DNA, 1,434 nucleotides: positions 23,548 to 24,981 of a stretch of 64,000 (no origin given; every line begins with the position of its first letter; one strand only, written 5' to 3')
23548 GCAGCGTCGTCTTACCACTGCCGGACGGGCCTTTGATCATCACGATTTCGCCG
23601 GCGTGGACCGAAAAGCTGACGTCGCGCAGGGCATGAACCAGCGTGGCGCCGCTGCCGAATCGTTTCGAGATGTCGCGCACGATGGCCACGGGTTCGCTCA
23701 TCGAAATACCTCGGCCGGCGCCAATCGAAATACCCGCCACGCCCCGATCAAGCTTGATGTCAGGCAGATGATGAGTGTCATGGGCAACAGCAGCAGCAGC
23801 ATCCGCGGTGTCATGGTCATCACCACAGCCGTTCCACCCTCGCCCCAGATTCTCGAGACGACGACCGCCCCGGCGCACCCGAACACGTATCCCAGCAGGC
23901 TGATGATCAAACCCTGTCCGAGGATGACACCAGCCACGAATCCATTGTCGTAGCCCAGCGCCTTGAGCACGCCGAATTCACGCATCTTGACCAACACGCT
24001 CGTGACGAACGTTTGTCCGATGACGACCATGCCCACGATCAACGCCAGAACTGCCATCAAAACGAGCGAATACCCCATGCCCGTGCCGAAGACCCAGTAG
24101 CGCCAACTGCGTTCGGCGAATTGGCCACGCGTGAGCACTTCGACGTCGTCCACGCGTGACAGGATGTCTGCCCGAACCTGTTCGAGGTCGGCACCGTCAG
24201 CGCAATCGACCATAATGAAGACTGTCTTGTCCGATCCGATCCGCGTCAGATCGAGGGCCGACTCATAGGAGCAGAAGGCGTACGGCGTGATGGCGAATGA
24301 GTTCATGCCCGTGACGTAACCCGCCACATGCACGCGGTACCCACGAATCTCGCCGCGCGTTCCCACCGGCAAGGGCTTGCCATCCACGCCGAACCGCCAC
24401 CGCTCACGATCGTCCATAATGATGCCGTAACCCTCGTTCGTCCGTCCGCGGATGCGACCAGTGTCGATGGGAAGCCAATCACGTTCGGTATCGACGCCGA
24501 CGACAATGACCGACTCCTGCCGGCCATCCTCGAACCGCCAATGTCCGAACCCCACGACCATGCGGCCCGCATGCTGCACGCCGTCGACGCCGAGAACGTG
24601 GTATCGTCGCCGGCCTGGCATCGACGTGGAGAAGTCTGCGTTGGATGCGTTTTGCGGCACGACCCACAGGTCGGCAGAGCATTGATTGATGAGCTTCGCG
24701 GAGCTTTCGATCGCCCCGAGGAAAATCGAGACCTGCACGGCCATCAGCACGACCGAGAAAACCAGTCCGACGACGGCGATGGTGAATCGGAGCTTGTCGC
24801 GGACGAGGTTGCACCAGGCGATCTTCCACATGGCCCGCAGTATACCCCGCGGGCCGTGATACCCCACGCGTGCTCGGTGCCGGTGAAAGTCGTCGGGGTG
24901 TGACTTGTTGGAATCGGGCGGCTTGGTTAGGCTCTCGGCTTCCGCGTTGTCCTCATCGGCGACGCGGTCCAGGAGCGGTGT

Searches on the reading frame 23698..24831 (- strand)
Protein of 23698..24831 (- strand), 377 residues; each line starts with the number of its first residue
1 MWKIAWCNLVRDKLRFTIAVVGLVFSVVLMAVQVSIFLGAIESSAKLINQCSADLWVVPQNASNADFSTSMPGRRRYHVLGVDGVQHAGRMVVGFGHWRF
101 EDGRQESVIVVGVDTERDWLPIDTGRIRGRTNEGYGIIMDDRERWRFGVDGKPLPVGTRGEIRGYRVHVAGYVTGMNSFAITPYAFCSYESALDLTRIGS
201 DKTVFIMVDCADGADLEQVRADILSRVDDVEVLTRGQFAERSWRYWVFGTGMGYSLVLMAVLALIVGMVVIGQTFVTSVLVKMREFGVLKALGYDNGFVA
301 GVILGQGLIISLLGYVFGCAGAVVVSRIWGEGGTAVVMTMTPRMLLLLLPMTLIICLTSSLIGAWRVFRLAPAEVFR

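Call 10: search_protein_families(library=pfam, proteins=[window:23698-24831:-])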
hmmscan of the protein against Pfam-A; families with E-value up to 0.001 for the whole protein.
window:23698-24831:- (377 aa): 2 families
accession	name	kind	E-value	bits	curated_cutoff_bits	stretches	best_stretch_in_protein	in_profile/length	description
PF02687.27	FtsX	-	1.7e-14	54.3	25.5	1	258-371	2-119/120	FtsX-like permease C-terminal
PF12704.14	MacB_PCD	-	1.4e-10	42.2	27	1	18-223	3-204/207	MacB-like periplasmic core domain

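Call 11: search_protein_families(library=ncbifam, proteins=[window:23698-24831:-])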
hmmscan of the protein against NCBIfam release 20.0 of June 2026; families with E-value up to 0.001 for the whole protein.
window:23698-24831:- (377 aa): 3 families
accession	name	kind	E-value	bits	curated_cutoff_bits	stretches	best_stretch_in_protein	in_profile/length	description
TIGR01185.1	devC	equivalog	2.2e-34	119.1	290.35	1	4-376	3-380/380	ABC transporter permease DevC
TIGR03434.1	ADOP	subfamily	2e-08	32.8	622.3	1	254-377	679-801/803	ADOP family duplicated permease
TIGR02212.1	lolCE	equivalog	0.00011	21.3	362.45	1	256-326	269-339/411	lipoprotein-releasing ABC transporter permease subunit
